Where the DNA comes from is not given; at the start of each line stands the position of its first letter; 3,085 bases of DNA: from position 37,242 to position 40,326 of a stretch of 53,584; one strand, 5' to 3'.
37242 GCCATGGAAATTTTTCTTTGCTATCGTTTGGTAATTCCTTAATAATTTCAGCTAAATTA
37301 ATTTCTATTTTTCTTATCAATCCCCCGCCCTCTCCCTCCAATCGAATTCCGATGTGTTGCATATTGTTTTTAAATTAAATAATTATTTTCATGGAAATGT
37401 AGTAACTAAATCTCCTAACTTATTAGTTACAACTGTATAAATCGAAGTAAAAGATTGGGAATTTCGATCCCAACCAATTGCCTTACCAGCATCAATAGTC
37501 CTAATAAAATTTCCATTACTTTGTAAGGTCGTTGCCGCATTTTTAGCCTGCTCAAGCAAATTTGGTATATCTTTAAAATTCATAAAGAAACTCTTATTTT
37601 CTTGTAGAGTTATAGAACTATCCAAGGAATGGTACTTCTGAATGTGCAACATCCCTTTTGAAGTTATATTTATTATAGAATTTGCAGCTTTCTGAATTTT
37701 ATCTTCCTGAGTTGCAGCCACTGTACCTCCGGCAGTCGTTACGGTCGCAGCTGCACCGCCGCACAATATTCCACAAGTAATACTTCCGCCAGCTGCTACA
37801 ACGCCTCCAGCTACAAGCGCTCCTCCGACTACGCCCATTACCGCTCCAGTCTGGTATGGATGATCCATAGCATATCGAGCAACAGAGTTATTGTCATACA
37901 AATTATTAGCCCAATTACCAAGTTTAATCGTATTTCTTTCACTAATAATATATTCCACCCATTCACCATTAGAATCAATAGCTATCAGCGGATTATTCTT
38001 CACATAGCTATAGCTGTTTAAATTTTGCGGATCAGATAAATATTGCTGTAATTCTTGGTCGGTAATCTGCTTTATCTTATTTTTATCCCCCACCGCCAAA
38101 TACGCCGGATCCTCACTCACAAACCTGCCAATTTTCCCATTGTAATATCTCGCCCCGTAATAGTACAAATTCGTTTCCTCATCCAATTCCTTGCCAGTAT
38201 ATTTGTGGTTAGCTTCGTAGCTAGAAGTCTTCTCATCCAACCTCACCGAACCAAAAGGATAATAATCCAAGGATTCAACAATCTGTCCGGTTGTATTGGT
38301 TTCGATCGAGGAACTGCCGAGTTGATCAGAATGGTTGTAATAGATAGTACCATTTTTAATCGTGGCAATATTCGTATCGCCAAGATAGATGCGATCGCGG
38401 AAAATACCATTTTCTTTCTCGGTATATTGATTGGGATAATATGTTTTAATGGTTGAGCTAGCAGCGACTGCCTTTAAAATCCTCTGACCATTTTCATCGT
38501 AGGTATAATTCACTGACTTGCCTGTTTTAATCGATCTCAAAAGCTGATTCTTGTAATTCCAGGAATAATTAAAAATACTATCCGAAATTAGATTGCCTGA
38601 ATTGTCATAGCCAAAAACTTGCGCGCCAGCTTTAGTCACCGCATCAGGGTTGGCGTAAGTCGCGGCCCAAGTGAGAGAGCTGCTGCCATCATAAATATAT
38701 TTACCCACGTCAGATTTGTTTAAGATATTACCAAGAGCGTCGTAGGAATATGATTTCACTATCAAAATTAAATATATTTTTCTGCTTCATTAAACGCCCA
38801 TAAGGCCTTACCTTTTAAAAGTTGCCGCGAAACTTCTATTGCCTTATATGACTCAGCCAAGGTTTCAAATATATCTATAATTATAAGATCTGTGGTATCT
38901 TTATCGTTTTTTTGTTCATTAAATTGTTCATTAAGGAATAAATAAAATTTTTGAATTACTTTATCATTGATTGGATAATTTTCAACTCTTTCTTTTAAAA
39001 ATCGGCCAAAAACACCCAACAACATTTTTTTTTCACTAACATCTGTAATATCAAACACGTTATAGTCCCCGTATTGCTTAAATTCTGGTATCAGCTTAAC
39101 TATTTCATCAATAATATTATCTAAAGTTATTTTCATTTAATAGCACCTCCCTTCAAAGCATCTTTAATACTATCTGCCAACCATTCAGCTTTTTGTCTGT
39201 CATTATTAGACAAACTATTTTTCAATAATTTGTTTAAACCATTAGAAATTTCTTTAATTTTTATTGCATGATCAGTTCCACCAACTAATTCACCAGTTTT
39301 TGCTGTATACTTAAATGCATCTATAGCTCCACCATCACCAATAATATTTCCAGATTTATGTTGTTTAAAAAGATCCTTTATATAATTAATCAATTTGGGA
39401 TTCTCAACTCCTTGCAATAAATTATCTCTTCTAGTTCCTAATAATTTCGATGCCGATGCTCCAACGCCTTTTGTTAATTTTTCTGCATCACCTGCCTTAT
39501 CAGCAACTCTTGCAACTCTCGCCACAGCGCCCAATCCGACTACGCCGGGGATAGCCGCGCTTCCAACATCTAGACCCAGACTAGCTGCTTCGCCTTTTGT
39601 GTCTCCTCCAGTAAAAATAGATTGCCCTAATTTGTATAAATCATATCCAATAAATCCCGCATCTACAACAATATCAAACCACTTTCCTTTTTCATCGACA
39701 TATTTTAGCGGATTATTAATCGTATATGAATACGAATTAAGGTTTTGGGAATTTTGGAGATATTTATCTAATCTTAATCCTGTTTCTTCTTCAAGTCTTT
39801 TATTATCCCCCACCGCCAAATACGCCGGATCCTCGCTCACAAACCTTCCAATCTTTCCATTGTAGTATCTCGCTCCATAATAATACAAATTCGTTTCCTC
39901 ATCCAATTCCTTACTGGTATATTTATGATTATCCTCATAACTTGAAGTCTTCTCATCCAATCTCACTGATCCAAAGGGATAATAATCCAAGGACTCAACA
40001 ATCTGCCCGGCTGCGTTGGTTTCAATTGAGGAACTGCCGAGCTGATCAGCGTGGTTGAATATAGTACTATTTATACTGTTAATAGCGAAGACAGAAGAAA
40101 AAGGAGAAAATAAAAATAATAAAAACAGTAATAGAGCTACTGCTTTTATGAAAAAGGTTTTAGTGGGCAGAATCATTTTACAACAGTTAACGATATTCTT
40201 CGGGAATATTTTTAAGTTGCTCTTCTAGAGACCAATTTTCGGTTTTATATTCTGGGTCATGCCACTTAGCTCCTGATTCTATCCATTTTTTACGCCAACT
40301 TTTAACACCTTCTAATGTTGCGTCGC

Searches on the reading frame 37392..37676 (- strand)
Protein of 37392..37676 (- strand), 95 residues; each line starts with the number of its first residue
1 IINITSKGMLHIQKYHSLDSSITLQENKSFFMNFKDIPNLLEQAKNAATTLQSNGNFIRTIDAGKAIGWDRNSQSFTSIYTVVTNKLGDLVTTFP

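Call 41: search_solved_structures(query=A4, max_evalue=10, show_alignments=2)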
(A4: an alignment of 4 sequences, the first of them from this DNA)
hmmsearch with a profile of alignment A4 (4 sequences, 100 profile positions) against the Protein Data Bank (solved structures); distinct sequences matched with E-value up to 10: 4.
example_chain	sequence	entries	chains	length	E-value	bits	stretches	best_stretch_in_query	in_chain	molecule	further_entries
2fu4_A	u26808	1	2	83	0.71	13.4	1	34-70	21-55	Ferric uptake regulation protein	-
8ek4_A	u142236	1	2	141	1.4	12.4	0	7-44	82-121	Ice-binding protein TIP-99a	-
8j6w_A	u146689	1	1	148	1.5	12.3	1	34-70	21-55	Ferric uptake regulation protein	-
5nnv_A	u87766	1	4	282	9.8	9.7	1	18-90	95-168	Chromosome partition protein Smc,Chromosome partition protein Smc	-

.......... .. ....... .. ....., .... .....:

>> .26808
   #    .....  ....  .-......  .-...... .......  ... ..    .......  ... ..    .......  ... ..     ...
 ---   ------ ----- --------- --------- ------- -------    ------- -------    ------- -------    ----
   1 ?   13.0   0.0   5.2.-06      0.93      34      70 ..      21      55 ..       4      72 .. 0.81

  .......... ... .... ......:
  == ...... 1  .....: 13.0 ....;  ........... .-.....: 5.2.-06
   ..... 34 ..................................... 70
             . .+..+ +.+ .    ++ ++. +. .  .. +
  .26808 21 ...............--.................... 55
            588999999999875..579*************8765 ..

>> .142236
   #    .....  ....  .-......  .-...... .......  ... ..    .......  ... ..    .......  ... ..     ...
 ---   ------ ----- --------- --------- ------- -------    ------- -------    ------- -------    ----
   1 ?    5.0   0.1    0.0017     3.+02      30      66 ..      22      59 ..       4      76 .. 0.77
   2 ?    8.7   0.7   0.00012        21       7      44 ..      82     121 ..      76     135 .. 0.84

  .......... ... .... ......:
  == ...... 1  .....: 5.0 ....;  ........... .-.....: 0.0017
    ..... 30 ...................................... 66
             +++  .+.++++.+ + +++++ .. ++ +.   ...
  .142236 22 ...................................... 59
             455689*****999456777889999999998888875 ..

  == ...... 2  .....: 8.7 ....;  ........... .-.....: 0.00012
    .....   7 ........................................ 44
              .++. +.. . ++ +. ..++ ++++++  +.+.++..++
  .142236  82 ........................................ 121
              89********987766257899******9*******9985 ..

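Call 65: predict_structure(alignment_id=A4)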
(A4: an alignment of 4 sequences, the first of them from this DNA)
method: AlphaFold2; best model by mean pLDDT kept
length: 95 residues; sequences in the alignment: 4
mean_pLDDT: 87.4   pTM: 0.79
mean pLDDT of the five models: 87.4, 86.5, 80.4, 75.4, 69.7
residues with pLDDT >= 90: 59; 70-90: 27; 50-70: 9; < 50: 0
segments of 3 or more residues with pLDDT < 50: none
pLDDT, mean of each block of 10 residues (from residue 1): 92 81 62 91 92 92 92 88 95 93
secondary structure, 60 per line:
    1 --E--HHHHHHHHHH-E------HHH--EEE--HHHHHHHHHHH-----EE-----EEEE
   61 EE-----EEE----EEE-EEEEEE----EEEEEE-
elements in order: H6-15 E29-31 H34-44 E57-62 E68-70 E75-77 E79-84 E89-94

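Call 73: fold_search(model_id=the predicted structure, library=pdb)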
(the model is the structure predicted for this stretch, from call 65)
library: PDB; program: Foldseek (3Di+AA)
matches with E <= 10: 382; with E <= 0.001: 0
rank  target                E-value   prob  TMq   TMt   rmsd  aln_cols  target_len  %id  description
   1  5znm_B                8.0e-02  0.57  0.37  0.13   7.0        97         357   12  Colicin D Central Domain and C-terminal tRNase domain (released 2018-08-29)
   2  1tfo_A                1.2e-01  0.75  0.45  0.42   6.9       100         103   12  Ribonuclease from Escherichia coli complexed with its inhibitor protein (released 2005-03-01)
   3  5znm_A                1.4e-01  0.44  0.37  0.12   7.0        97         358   12  Colicin D Central Domain and C-terminal tRNase domain (released 2018-08-29)
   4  1tfk_A                2.3e-01  0.30  0.32  0.33   8.2        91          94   11  Ribonuclease from Escherichia coli complexed with its inhibtor protein (released 2005-03-01)
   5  1v74_A                2.6e-01  0.35  0.38  0.34   6.9        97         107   12  Structure of the E. coli colicin D bound to its immunity protein ImmD (released 2004-03-30)
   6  8ey4_A                2.7e-01  0.38  0.37  0.39   7.7        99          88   10  Contact-dependent growth inhibition toxin-immunity protein complex from E. coli O32:H37 (released 2023-11-08)
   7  8vfq_B                3.8e-01  0.18  0.27  0.23   9.6        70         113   13  De novo design apixaban-binding protein: apx1049 (released 2024-12-25)
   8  8vez                  4.6e-01  0.28  0.32  0.27   8.6        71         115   10  De novo design apixaban-binding protein: apx1049 (released 2025-01-15)
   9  8hhj_B                4.9e-01  0.41  0.45  0.43   5.0        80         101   21  Crystal structure of the MafB2-CTMGI-2B16B6/MafI2MGI-2B16B6 complex (released 2023-11-15)
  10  6s5l_I                4.9e-01  0.41  0.33  0.26   6.6        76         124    5  Anabaena Apo-C-Terminal Domain Homolog Of The Orange Carotenoid Protein In Native Conditions (released 2020-05-13)
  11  6s5l_K                4.9e-01  0.30  0.33  0.26   8.2        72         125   10  Anabaena Apo-C-Terminal Domain Homolog Of The Orange Carotenoid Protein In Native Conditions (released 2020-05-13)
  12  6s5l_F                4.9e-01  0.30  0.36  0.28   7.2        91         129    5  Anabaena Apo-C-Terminal Domain Homolog Of The Orange Carotenoid Protein In Native Conditions (released 2020-05-13)
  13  6s5l_L                4.9e-01  0.21  0.36  0.29   7.8       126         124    5  Anabaena Apo-C-Terminal Domain Homolog Of The Orange Carotenoid Protein In Native Conditions (released 2020-05-13)
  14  8vfq_A                5.2e-01  0.15  0.27  0.23   9.6        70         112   13  De novo design apixaban-binding protein: apx1049 (released 2024-12-25)
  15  8qx7_B                5.6e-01  0.23  0.33  0.26   7.5        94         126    5  Apo-C-Terminal Domain Homolog of the Orange Carotenoid Protein from Anabaena at a resolution of 1.95 Angstroms (released 2024-04-03)
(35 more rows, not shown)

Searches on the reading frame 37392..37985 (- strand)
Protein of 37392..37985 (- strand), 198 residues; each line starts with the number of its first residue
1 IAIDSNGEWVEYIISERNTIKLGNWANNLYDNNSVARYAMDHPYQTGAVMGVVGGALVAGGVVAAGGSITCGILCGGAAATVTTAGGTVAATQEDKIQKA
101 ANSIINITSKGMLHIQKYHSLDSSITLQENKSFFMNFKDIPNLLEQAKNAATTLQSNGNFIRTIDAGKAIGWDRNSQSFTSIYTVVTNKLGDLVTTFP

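Call 25: search_protein_families(library=pfam, proteins=[window:37392-37985:-], max_evalue=10)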
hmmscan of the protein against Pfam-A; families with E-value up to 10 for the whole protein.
window:37392-37985:- (198 aa): 3 families
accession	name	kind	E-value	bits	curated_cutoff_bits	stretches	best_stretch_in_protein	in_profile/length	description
PF11981.13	DUF3482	-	0.016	15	29.2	1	17-99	126-204/293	Domain of unknown function (DUF3482)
PF15671.10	PRR18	-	0.26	11.5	27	1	73-176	79-180/266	Proline-rich protein family 18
PF20159.5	YidB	-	0.9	10.3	24.3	1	41-106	12-73/132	YidB-like protein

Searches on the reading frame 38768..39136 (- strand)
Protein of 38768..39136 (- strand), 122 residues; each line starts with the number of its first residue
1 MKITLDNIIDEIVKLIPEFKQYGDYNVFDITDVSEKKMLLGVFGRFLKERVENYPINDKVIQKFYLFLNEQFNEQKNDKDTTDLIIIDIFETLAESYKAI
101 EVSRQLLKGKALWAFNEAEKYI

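Call 6: search_protein_families(library=pfam, proteins=[window:38768-39136:-], max_evalue=0.1)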
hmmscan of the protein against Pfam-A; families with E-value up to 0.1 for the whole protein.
window:38768-39136:- (122 aa): 0 families

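Call 13: search_protein_families(library=ncbifam, proteins=[window:38768-39136:-], max_evalue=0.1)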
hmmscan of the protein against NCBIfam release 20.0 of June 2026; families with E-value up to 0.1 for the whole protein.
window:38768-39136:- (122 aa): 0 families

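Call 94: search_protein_families(library=pfam, proteins=[window:38768-39136:-], max_evalue=1)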
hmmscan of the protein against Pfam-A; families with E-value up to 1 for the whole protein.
window:38768-39136:- (122 aa): 0 families

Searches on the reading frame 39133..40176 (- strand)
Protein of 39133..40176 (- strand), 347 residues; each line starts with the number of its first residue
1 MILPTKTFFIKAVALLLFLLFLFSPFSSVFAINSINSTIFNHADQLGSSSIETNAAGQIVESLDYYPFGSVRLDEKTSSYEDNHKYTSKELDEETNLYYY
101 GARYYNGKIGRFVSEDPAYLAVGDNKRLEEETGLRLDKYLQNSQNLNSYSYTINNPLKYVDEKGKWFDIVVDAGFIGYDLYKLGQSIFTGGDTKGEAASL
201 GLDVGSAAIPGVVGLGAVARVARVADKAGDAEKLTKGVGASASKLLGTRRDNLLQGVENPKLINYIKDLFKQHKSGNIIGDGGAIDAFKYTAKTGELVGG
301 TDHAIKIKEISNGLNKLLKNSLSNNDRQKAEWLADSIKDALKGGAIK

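Call 6: search_protein_families(library=pfam, proteins=[window:39133-40176:-], max_evalue=0.1)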
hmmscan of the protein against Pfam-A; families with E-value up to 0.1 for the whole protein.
window:39133-40176:- (347 aa): 0 families

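Call 13: search_protein_families(library=ncbifam, proteins=[window:39133-40176:-], max_evalue=0.1)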
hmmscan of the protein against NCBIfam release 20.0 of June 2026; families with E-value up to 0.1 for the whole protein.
window:39133-40176:- (347 aa): 2 families
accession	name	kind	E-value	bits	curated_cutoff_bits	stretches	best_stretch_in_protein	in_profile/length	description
TIGR03696.1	Rhs_assc_core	domain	6.3e-18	65.1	32.5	1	65-164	1-75/76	RHS repeat-associated core domain-containing protein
NF041261.1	RHS_core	equivalog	0.00016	19.6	2000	1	41-123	1160-1242/1261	RHS element core protein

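Call 58: find_homologous_proteins(query=window:39133-40176:-, max_evalue=0.001)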
Query window:39133-40176:- (347 aa): 521 proteins with E <= 0.001 among 8000 candidates; the best 120 are listed.
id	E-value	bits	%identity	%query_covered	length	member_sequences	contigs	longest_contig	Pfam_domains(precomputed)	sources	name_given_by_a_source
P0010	2.6e-223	758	100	100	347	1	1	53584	-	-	-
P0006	5.8e-69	251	58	58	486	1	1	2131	PF01844.30,PF25023.2,PF14279.13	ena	-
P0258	2.5e-68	249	42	92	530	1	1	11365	PF05593.20,PF25023.2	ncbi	-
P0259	8.2e-67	244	49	65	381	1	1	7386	-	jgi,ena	-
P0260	1.4e-66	243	51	71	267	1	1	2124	-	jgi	jgi:RHS repeat-associated protein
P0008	2.5e-62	229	49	52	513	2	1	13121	PF05593.20,PF09533.16,PF25023.2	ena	-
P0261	2.6e-62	229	51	57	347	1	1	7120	PF25023.2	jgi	jgi:RHS repeat-associated protein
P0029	8.1e-60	221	50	54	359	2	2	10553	-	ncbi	-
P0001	5.1e-59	218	74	39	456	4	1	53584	-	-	-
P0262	1.4e-53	201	49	57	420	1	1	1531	PF25023.2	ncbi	-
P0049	6.6e-53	198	59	46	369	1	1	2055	PF01844.30,PF14279.13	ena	-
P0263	1.4e-52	197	37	86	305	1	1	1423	-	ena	-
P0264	1.0e-51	195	48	56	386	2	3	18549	-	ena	-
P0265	2.0e-45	174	46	57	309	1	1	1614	-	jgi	-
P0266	1.9e-42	164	42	58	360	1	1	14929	-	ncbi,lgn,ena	ncbi:MAG: RHS repeat-associated core domain-containing protein [Patescibacteria group bacterium]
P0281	8.6e-27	113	39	49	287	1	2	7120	-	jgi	jgi:RHS repeat-associated protein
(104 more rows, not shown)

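Call 63: find_encoding_contigs(protein=P0259, flank=8000, max_places=3)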
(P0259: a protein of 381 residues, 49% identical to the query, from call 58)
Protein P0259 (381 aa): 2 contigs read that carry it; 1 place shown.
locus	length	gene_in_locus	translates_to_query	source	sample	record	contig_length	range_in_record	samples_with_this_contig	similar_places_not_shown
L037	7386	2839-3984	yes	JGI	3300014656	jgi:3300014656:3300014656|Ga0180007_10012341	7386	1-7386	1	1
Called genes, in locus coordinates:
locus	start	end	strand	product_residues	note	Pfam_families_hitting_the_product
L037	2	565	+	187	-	?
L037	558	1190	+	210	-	PF15649:Tox-REase-7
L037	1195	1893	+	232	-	-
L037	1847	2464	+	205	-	PF15605:Ntox28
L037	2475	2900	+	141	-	PF18616:CdiI_3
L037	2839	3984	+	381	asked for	-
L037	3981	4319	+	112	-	-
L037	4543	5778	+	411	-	-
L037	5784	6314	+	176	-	-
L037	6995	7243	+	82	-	PF12728:HTH_17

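Call 71: find_encoding_contigs(protein=P0281, flank=8000, max_places=3)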
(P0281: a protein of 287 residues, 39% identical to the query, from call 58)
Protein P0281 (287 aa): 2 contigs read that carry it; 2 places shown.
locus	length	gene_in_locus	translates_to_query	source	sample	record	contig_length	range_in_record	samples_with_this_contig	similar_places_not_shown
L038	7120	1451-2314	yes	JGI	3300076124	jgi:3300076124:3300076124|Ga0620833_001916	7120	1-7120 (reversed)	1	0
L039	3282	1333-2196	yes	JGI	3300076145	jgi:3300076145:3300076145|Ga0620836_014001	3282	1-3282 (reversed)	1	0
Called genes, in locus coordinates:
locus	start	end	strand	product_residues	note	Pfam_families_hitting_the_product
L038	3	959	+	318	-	?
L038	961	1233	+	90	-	-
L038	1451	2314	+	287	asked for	-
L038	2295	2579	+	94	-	-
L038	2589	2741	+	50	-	-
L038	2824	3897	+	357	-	-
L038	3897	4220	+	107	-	-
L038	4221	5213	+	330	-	-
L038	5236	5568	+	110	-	-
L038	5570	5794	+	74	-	PF10049:DUF2283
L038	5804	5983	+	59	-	-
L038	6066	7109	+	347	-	PF25023:TEN_YD-shell (weak)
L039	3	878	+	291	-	?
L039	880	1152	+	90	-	-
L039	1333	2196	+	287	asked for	-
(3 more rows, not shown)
